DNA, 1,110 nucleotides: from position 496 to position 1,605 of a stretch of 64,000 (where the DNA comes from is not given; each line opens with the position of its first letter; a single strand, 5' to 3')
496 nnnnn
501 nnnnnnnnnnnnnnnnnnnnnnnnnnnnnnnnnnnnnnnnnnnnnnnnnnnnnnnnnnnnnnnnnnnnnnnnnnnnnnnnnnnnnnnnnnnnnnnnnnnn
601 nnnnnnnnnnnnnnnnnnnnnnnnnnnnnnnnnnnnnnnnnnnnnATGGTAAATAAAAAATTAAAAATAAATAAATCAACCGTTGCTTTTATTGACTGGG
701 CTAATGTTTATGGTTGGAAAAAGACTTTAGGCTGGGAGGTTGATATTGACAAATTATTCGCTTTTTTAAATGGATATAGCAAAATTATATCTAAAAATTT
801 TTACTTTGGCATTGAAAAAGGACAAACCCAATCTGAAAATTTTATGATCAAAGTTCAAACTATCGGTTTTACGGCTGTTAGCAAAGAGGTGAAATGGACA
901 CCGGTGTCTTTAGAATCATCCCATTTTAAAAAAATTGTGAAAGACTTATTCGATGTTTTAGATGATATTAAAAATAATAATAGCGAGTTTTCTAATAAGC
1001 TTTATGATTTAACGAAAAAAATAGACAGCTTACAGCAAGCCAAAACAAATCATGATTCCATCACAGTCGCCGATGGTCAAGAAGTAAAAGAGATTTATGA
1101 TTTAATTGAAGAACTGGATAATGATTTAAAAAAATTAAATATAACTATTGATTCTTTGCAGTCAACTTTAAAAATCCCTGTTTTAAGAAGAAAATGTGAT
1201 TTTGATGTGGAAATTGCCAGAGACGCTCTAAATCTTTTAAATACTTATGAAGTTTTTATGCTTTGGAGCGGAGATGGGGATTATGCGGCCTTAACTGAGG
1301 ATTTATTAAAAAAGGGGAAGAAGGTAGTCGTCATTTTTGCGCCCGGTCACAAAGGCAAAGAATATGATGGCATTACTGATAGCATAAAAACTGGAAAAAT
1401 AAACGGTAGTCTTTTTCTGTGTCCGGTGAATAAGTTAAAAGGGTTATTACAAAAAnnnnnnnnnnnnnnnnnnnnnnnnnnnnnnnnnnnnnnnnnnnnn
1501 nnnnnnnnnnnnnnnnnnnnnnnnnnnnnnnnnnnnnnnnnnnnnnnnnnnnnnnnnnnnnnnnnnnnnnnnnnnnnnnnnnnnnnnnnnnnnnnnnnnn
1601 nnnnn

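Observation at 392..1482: Translationally coupled bare WYL domain + NYN/LabA nuclease with a coiled-coil insert: possible undescribed two-gene RNA-targeting module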

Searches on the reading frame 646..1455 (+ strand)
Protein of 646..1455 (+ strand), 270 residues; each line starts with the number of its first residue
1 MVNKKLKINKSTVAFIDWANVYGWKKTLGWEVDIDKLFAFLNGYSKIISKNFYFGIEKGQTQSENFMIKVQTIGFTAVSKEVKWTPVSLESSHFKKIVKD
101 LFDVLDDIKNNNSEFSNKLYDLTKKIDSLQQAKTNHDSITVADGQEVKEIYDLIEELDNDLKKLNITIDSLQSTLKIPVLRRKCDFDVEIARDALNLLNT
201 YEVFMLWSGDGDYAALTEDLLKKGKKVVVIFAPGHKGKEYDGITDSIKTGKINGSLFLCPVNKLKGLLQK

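Call 3: search_protein_families(library=pfam, proteins=[window:646-1455:+], max_evalue=1)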
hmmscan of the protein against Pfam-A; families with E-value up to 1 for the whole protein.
window:646-1455:+ (270 aa): 14 families
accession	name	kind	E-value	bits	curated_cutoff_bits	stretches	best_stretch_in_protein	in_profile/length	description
PF01936.24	NYN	-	6.3e-18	66.1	24.2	2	155-234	49-128/145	NYN domain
PF07889.17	DUF1664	-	0.013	16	34.6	1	99-175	48-117/124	Protein of unknown function (DUF1664)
PF21408.2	MTR4-like_stalk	-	0.021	15.5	24.2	1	125-159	20-54/64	Exosome RNA helicase MTR4-like, stalk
PF25764.1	KIF21A_4th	-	0.049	13.7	33.1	1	111-159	98-146/183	KIF21A-like domain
PF08702.15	Fib_alpha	-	0.057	14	29.9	1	92-167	31-110/143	Fibrinogen alpha/beta chain family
PF06009.19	Laminin_II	-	0.071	13.6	33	1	93-155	42-100/138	Laminin Domain II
PF05008.21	V-SNARE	-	0.11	13.5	25.9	1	110-165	7-63/92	Vesicle transport v-SNARE protein N-terminus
PF00804.31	Syntaxin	-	0.12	12.6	26.7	1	94-164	7-77/157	Syntaxin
PF04108.17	ATG17_like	-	0.16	11.8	43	0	95-164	122-192/355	Autophagy protein ATG17-like domain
PF21521.3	MYO6_lever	-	0.19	12.4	27.3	0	92-131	72-111/141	Myosin VI, lever arm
PF05377.16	FlaC_arch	-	0.21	12.4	27.8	0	154-175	2-23/55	Flagella accessory protein C (FlaC)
PF16888.10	YwqH-like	-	0.32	11.7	33.7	0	110-137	10-37/123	YwqH-like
PF05531.17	NPV_P10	-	0.64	11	29.8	0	121-178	15-71/75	Nucleopolyhedrovirus P10 protein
PF18595.6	Nuf2_DHR10-like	-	0.71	10.4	28.4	0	109-172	8-70/117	Nuf2, DHR10-like domain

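Call 4: search_protein_families(library=padloc, proteins=[window:646-1455:+], max_evalue=1)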
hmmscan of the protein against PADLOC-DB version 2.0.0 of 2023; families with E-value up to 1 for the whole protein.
window:646-1455:+ (270 aa): 6 families
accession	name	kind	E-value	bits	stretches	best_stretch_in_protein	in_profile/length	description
PDLC01154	NYN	-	1.7e-05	22.4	1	187-240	232-285/310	"LabA-like protein, NYN family nuclease"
PDLC00274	PtuA1|PtuA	-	0.00061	17.2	1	99-190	191-282/438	AAA ATPase domain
PDLC04975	PDC-S26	-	0.00068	17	1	96-177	157-239/351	-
PDLC00612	ZorB1|ZorB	-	0.0069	14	1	104-177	57-130/293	MotB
PDLC00006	DruC1|DruC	-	0.03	10.8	1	99-173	171-245/626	Unknown function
PDLC01193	Cas11b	-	0.031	12.3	1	62-128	3-68/164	CAS-I-B; effector_SS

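Call 5: search_protein_families(library=ncbifam, proteins=[window:646-1455:+], max_evalue=1)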
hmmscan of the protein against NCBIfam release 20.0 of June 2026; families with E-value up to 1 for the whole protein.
window:646-1455:+ (270 aa): 9 families
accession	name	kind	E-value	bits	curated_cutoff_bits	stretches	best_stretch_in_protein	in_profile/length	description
NF045487.1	ASRP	equivalog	0.00056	18.6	300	1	98-176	192-273/593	archaea-specific SMC-related protein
NF041034.1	Rad50_Sulf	equivalog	0.0006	17.8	1000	1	89-169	433-517/872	DNA double-strand break repair ATPase Rad50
TIGR04523.1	Mplasa_alph_rch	subfamily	0.011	13.7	270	1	96-175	489-570/745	helix-rich protein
NF038218.1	IcmG_DotF_IVB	equivalog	0.037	13.7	200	1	99-175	111-175/266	type IVB secretion system protein IcmG/DotF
TIGR04211.1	SH3_and_anchor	equivalog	0.05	13.2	65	1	98-175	68-148/198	TIGR04211 family SH3 domain-containing protein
NF045650.1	CD1247_Nterm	equivalog_domain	0.054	14.1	30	1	91-129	20-58/70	CD1247 N-terminal domain-containing protein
TIGR00434.1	cysH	subfamily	0.13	12.1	165.1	0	126-169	30-73/214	phosophoadenylyl-sulfate reductase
NF033930.1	pneumo_PspA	exception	0.26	10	850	1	95-173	238-315/659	pneumococcal surface protein A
NF053525.1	thylo_ssr2422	subfamily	0.62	10.5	38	0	98-133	15-53/77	ssr2422 family thylakoid membrane protein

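Call 6: find_homologous_proteins(query=window:646-1455:+)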
Query window:646-1455:+ (270 aa): 542 proteins with E <= 0.001 among 2127 candidates; the best 120 are listed.
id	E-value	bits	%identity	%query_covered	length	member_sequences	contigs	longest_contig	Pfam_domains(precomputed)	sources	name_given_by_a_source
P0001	6.2e-173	591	100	100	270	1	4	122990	PF01936.25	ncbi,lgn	ncbi:MAG: NYN domain-containing protein [Candidatus Falkowbacteria bacterium]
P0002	7.5e-118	411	70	98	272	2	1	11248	PF01936.25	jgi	jgi:uncharacterized LabA/DUF88 family protein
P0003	3.1e-115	402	69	100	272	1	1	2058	PF01936.25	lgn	-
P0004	5.6e-110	385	68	99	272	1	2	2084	PF01936.25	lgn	-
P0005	5.3e-91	323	59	96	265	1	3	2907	PF01936.25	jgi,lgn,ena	-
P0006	8.9e-90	319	57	94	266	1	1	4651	PF01936.25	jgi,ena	-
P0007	2.4e-89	317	57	94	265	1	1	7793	PF01936.25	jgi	jgi:uncharacterized LabA/DUF88 family protein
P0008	7.3e-89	316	57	94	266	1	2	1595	PF01936.25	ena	-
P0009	1.1e-88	315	56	96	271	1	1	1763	PF01936.25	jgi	jgi:uncharacterized LabA/DUF88 family protein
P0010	2.6e-88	314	57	99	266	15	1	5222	PF01936.25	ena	-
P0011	2.0e-87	311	55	96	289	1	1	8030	PF01936.25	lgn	-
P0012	4.0e-87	310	55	96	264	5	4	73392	PF01936.25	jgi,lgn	jgi:uncharacterized LabA/DUF88 family protein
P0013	2.1e-86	308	56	94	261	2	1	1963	PF01936.25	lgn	-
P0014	2.3e-86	307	57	96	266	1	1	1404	PF01936.25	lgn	-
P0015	2.9e-86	307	53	94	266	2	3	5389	PF01936.25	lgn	-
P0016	5.6e-86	306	54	99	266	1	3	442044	PF01936.25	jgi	jgi:uncharacterized LabA/DUF88 family protein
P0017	9.4e-86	305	55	94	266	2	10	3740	PF01936.25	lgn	-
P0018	1.5e-85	305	57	94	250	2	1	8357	PF01936.25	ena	-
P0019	2.7e-85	304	57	96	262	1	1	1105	PF01936.25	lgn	-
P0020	6.3e-85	303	56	96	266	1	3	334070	PF01936.25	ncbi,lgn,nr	ncbi:MAG: NYN domain-containing protein [Patescibacteria group bacterium]|nr:NYN domain-containing p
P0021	9.7e-85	302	55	99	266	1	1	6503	PF01936.25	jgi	-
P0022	2.0e-84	301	54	99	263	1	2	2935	PF01936.25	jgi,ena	jgi:uncharacterized LabA/DUF88 family protein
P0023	3.5e-84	300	57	99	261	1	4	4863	PF01936.25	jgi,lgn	jgi:uncharacterized LabA/DUF88 family protein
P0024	4.3e-84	300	54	94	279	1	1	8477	PF01936.25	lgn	-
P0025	7.2e-84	299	54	99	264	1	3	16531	PF01936.25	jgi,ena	-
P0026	8.1e-84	299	54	97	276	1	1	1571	PF01936.25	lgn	-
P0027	1.0e-83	299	53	96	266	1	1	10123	PF01936.25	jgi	jgi:uncharacterized LabA/DUF88 family protein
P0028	1.2e-83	299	54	94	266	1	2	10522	PF01936.25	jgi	jgi:uncharacterized LabA/DUF88 family protein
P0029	1.7e-83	298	54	97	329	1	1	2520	PF01936.25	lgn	-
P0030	4.1e-83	297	53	100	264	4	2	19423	PF01936.25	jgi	jgi:uncharacterized LabA/DUF88 family protein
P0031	5.8e-83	296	53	96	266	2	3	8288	PF01936.25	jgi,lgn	jgi:uncharacterized LabA/DUF88 family protein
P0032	1.1e-82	295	58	99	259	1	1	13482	PF01936.25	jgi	jgi:uncharacterized LabA/DUF88 family protein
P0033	1.3e-82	295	55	94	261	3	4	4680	PF01936.25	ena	-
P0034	2.9e-82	294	56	96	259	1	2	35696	PF01936.25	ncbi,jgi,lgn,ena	ncbi:MAG: NYN domain-containing protein [Patescibacteria group bacterium]|jgi:uncharacterized LabA/D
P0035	3.2e-82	294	52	99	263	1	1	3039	PF01936.25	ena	-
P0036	3.9e-82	294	62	82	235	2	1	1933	PF01936.25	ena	-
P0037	3.9e-82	294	56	96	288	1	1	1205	PF01936.25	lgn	-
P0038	6.3e-82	293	52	99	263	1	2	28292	PF01936.25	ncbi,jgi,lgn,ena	ncbi:MAG: NYN domain-containing protein [Candidatus Buchananbacteria bacterium]|jgi:uncharacterized 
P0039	1.2e-81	292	53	94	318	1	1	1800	PF01936.25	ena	-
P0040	1.8e-81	291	56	93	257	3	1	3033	PF01936.25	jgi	-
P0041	1.9e-81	291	53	96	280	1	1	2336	PF01936.25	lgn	-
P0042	2.4e-81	291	52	94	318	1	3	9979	PF01936.25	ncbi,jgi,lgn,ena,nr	ncbi:MAG: hypothetical protein UV70_C0021G0003 [Parcubacteria group bacterium GW2011_GWA2_43_13]|nr:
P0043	2.8e-81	291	54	100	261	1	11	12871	PF01936.25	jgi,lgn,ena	-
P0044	4.6e-81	290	53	94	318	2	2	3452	PF01936.25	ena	-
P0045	8.0e-81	289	51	100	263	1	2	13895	PF01936.25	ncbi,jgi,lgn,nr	ncbi:NYN domain-containing protein [Candidatus Falkowbacteria bacterium]|nr:NYN domain-containing pr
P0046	9.9e-81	289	53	94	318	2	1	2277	PF01936.25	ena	-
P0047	2.1e-80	288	52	94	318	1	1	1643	PF01936.25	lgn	-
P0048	4.1e-80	287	55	100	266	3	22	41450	PF01936.25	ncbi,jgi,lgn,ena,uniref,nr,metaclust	ncbi:MAG: hypothetical protein COX80_01885 [Candidatus Magasanikbacteria bacterium CG_4_10_14_0_2_um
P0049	5.2e-80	287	53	99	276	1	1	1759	PF01936.25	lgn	-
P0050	1.0e-79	286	52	99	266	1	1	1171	PF01936.25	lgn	-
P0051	2.2e-79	285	50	99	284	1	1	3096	PF01936.25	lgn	-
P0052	2.6e-79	284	56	97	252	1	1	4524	PF01936.25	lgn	-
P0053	2.8e-79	284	54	98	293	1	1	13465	PF01936.25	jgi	jgi:uncharacterized LabA/DUF88 family protein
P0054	3.4e-79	284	53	99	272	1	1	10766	PF01936.25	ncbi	-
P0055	4.3e-79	284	51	94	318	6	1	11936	PF01936.25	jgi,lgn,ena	-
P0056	5.1e-79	283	50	96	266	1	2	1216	PF01936.25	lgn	-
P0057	8.1e-79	283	52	99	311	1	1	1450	PF01936.25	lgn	-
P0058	1.3e-78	282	52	99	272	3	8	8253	PF01936.25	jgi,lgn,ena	-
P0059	1.4e-78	282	50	99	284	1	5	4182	PF01936.25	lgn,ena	-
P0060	1.5e-78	282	49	98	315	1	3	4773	PF01936.25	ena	-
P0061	2.5e-78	281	49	100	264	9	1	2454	PF01936.25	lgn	-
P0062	3.5e-78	281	53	99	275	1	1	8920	PF01936.25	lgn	-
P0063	5.2e-78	280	50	99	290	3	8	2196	PF01936.25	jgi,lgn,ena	-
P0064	7.5e-78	280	54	87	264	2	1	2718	PF01936.25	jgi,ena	-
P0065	1.1e-77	279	51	99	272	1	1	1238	PF01936.25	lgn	-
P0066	1.5e-77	279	49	99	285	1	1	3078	PF01936.25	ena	-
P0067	1.8e-77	278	52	99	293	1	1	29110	PF01936.25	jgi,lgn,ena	-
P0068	2.0e-77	278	49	99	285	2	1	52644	PF01936.25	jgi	jgi:uncharacterized LabA/DUF88 family protein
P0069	2.0e-77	278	49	100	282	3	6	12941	PF01936.25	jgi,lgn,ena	-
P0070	2.2e-77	278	51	97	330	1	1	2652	PF01936.25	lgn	-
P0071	2.7e-77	278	48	99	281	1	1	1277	PF01936.25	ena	-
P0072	2.9e-77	278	52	97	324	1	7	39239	PF01936.25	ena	-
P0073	3.0e-77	278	49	100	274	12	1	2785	PF01936.25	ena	-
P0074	3.7e-77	277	50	97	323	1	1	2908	PF01936.25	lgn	-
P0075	3.9e-77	277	54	94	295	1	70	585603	PF01936.25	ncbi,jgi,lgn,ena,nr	ncbi:MAG: hypothetical protein UV53_C0019G0007 [Candidatus Azambacteria bacterium GW2011_GWE1_42_9]|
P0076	4.4e-77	277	49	98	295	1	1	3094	PF01936.25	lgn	-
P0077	6.3e-77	277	49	99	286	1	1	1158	PF01936.25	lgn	-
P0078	6.8e-77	276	48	100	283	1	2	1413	PF01936.25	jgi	-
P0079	7.4e-77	276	49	99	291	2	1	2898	PF01936.25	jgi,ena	-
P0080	1.1e-76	276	49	99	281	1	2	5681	PF10498.15,PF01936.25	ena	-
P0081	1.8e-76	275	53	97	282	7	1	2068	PF01936.25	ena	-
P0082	2.2e-76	275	49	99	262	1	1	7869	PF01936.25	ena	-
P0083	2.2e-76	275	52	99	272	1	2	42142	PF01936.25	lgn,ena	-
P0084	2.7e-76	274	49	100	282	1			PF01936.25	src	-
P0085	3.7e-76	274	49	97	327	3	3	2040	PF01936.25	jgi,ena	-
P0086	3.8e-76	274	55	99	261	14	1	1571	PF01936.25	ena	-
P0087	4.8e-76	274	50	99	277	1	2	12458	PF01936.25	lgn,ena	-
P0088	7.2e-76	273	51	99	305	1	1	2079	PF01936.25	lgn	-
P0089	7.9e-76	273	49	99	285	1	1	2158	PF01936.25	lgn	-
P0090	8.6e-76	273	51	99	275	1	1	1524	PF01936.25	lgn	-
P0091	9.4e-76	273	50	99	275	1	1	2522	PF01936.25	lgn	-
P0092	9.4e-76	273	50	99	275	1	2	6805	PF01936.25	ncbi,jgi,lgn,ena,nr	ncbi:NYN domain-containing protein [Patescibacteria group bacterium]|nr:NYN domain-containing protei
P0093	1.1e-75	273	52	97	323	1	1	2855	PF01936.25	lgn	-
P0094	1.3e-75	272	50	99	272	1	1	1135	PF01936.25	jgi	-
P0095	1.6e-75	272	51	99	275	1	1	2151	PF01936.25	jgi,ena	-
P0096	2.0e-75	272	50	97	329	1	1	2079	PF01936.25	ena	-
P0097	2.0e-75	272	51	97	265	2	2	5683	PF01936.25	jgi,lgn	-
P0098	2.4e-75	271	52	98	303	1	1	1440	PF01936.25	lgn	-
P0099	2.6e-75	271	49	99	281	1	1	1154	PF01936.25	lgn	-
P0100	2.9e-75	271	52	96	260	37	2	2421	PF01936.25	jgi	jgi:uncharacterized LabA/DUF88 family protein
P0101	4.0e-75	271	52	94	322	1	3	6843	PF01936.25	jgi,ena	-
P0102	4.6e-75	270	49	99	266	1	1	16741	PF01936.25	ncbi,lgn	-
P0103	5.2e-75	270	50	99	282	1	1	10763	PF01936.25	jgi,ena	-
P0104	5.7e-75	270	49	98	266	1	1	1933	PF01936.25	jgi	jgi:uncharacterized LabA/DUF88 family protein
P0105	1.0e-74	269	51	99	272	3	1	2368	PF01936.25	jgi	jgi:uncharacterized LabA/DUF88 family protein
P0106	1.0e-74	269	49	99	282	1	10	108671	PF01936.25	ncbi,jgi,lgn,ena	-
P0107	1.0e-74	269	50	97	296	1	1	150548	PF01936.25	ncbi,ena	-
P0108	1.1e-74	269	50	98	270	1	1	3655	PF01936.25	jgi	-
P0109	1.8e-74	268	53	95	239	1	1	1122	PF01936.25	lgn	-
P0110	1.8e-74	268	49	99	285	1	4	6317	PF01936.25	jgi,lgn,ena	-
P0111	2.0e-74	268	55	90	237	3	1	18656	PF01936.25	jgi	-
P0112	3.0e-74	268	48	97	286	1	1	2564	PF01936.25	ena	-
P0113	3.5e-74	268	50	97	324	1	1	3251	PF01936.25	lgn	-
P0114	4.9e-74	267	49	97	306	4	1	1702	PF01936.25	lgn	-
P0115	5.7e-74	267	51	90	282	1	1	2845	PF01936.25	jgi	jgi:uncharacterized LabA/DUF88 family protein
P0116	5.9e-74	267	50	97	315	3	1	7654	PF01936.25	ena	-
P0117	9.9e-74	266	49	97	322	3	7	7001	PF01936.25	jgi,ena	-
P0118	1.1e-73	266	52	99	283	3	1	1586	PF01936.25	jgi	jgi:uncharacterized LabA/DUF88 family protein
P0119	1.4e-73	266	48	99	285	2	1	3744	PF01936.25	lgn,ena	-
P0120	2.0e-73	265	47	99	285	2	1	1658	PF01936.25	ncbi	-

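Call 9: find_encoding_contigs(protein=P0020, flank=8000, max_places=3)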
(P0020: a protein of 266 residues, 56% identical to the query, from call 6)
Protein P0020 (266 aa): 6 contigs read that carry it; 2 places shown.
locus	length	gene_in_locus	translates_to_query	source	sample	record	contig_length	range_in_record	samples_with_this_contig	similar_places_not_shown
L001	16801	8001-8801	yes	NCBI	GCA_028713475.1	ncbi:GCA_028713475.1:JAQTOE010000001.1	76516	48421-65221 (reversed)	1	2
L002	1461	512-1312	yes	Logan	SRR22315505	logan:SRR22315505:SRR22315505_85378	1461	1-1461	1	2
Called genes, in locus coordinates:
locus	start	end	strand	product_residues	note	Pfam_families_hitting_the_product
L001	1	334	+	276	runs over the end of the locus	PF01048:PNP_UDP_1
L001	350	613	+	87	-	-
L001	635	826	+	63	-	PF12797:Fer4_2, PF12838:Fer4_7 (weak), PF00037:Fer4, PF12837:Fer4_6, PF13237:Fer4_10 (weak), PF13459:Fer4_15, PF14697:Fer4_21 (weak), PF13370:Fer4_13, +1 more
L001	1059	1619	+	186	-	PF01558:POR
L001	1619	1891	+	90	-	PF12797:Fer4_2 (faint), PF12837:Fer4_6 (weak), PF13237:Fer4_10 (weak), PF00037:Fer4 (weak), PF14697:Fer4_21, PF12838:Fer4_7, PF13187:Fer4_9 (weak), PF00037:Fer4, +1 more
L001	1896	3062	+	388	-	PF01855:POR_N, PF17147:PFOR_II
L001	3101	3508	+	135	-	PF02130:YbeY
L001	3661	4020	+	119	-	PF01219:DAGK_prokar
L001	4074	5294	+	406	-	PF11104:PilM_2 (faint), PF02491:SHS2_FTSA, PF06723:MreB_Mbl, PF14450:FtsA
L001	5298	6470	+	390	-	PF00091:Tubulin, PF12327:FtsZ_C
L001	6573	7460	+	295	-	PF02661:Fic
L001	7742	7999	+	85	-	PF13280:WYL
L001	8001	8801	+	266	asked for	PF01936:NYN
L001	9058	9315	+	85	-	-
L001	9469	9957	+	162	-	-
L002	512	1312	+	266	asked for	PF01936:NYN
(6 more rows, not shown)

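Call 10: find_encoding_contigs(protein=P0016, flank=8000, max_places=3)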
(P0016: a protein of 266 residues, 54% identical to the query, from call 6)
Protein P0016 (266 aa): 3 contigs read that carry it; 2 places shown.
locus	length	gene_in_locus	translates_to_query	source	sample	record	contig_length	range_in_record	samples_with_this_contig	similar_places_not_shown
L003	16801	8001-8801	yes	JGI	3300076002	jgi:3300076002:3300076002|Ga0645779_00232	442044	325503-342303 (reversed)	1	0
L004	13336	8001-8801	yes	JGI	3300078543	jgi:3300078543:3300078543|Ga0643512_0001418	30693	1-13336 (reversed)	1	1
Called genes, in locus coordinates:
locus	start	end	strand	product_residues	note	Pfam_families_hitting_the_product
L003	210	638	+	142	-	PF12724:Flavodoxin_5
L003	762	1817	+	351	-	PF11617:Cu-binding_MopE (faint)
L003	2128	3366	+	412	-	PF13506:Glyco_transf_21, PF13641:Glyco_tranf_2_3, PF00535:Glycos_transf_2, PF01644:Chitin_synth_1 (faint), PF10111:Glyco_tranf_2_2 (weak), PF13632:Glyco_trans_2_3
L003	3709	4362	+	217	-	PF20582:UPF0758_N, PF04002:RadC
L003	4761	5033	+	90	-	-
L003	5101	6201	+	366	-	PF04055:Radical_SAM, PF13353:Fer4_12 (faint), PF13186:SPASM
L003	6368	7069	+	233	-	PF03848:TehB, PF01209:Ubie_methyltran (weak), PF13489:Methyltransf_23, PF07021:MetW, PF13649:Methyltransf_25, PF13847:Methyltransf_31, PF08241:Methyltransf_11, PF08242:Methyltransf_12, +1 more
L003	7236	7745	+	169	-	-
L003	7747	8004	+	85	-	PF13280:WYL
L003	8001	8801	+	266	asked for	PF01936:NYN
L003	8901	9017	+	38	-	-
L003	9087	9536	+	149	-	PF03852:Vsr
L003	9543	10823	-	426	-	PF00145:DNA_methylase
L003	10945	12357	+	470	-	PF02976:MutH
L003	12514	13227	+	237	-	-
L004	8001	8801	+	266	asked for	PF01936:NYN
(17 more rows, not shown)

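Call 11: find_encoding_contigs(protein=P0075, flank=8000, max_places=3)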
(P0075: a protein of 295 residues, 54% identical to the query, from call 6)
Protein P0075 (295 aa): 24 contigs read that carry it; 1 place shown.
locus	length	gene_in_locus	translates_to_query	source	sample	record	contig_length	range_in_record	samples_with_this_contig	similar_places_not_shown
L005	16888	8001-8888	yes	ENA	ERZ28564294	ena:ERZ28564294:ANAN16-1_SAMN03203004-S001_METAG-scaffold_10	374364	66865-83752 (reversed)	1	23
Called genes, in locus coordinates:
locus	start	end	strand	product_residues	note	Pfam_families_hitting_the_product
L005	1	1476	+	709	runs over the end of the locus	PF22745:Nlig-Ia, PF01653:DNA_ligase_aden, PF03120:OB_DNA_ligase, PF14520:HHH_5 (faint), PF12826:HHH_2, PF00533:BRCT, PF12738:PTCB-BRCT (weak)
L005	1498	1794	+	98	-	PF02686:GatC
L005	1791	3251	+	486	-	PF01425:Amidase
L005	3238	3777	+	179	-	-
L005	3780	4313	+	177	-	PF13274:SocA_Panacea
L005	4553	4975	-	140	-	-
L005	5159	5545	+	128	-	PF02452:PemK_toxin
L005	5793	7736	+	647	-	PF01555:N6_N4_Mtase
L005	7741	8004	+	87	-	PF13280:WYL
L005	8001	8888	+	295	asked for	PF01936:NYN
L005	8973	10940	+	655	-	PF00270:DEAD (faint), PF04851:ResIII, PF18766:SWI2_SNF2 (faint)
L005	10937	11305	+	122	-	PF08722:Tn7_TnsA-like_N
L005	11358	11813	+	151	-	-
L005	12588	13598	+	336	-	PF02912:Phe_tRNA-synt_N, PF01409:tRNA-synt_2d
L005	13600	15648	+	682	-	PF03483:B3_4, PF03484:B5, PF17759:tRNA_synthFbeta, PF03147:FDX-ACB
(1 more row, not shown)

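Call 36: find_related_loci(query=A1, collection=viral_contigs, flank=10000)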
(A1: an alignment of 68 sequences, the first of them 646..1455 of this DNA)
Query A1 (270 aa) in viral_contigs; peptide patterns used: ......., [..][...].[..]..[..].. (x = any residue, [..] = any of these).
116 stretches matched a pattern, but none encodes a relative of the query by tblastn (E <= 1e-3).

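Call 39: find_related_loci(query=A1, collection=metagenome_contigs, flank=10000)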
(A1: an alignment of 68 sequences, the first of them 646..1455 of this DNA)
Query A1 (270 aa) in metagenome_contigs; peptide patterns used: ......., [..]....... (x = any residue, [..] = any of these).
599 stretches matched a pattern (row limit reached: there are more); 219 encode a relative of the query (tblastn E <= 1e-3); the best 80 are kept; 80 distinct loci.
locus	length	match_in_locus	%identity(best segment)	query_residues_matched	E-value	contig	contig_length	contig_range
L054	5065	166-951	58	3-270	7e-97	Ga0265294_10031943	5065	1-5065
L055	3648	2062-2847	58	3-270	4e-98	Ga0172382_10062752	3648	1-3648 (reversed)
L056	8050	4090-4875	58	3-270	2e-94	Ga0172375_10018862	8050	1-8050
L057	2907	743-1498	59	12-270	2e-96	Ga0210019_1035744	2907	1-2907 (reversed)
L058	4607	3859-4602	57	17-270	5e-91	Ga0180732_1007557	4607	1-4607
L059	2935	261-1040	54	5-270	2e-91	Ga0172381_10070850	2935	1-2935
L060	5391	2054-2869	52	12-265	1e-89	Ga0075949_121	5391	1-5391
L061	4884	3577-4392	53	12-265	3e-89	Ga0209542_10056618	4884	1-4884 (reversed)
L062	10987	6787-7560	54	5-270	3e-89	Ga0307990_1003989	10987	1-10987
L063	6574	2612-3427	53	12-265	3e-89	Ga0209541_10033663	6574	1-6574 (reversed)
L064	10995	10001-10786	54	12-270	1e-88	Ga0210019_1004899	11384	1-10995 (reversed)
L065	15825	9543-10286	54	12-270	4e-88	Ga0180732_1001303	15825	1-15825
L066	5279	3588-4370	54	1-270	1e-87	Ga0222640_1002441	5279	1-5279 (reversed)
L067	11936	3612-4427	51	12-265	5e-87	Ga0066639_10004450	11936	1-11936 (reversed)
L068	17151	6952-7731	52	5-270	7e-87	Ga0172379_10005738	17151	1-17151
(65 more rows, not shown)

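Call 47: search_protein_families(library=pfam, alignment_id=A3, max_evalue=0.00001)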
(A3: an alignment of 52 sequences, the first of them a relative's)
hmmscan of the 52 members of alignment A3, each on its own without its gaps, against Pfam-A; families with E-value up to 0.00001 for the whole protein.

A. member 1, L001:6573-7457:+ (295 aa): 1 family
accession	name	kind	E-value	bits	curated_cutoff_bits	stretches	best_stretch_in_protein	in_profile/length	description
PF02661.23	Fic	-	2.4e-23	83.2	24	1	97-193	2-93/93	Fic/DOC family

B. families by the number of members that match (of 52 scanned): 34 families (the first 25 are shown)
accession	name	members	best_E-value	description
PF01555.25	N6_N4_Mtase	13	2.6e-51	DNA methylase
PF02384.22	N6_Mtase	9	2.7e-100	N-6 DNA Methylase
PF07669.17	Eco57I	7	4.6e-16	Eco57I restriction-modification methylase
PF13588.12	HSDR_N_2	4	3.9e-16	Type I restriction enzyme R protein N terminus (HSDR_N)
PF20473.4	MmeI_Mtase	4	3.4e-11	MmeI, DNA-methyltransferase domain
PF01170.24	UPF0020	4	1.9e-10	RMKL-like, methyltransferase domain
PF09903.14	DUF2130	3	2.2e-88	Uncharacterized protein conserved in bacteria (DUF2130)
PF12161.14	HsdM_N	2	5.9e-14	HsdM N-terminal domain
PF18135.7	Type_ISP_C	1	1.3e-79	Type ISP C-terminal specificity domain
PF13603.12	tRNA-synt_1_2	1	1.7e-69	Leucyl-tRNA synthetase, editing domain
PF00133.28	tRNA-synt_1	1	3.7e-55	tRNA synthetases class I (I, L, M and V)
PF04085.20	MreC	1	2.3e-33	Rod shape-determining protein MreC, barrel core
PF09334.17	tRNA-synt_1g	1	6.9e-33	tRNA synthetases class I (M)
PF04851.21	ResIII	1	8.2e-33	Type III restriction enzyme, res subunit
PF00953.26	Glycos_transf_4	1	8.7e-32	Glycosyl transferase family 4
PF01936.24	NYN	1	2.3e-20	NYN domain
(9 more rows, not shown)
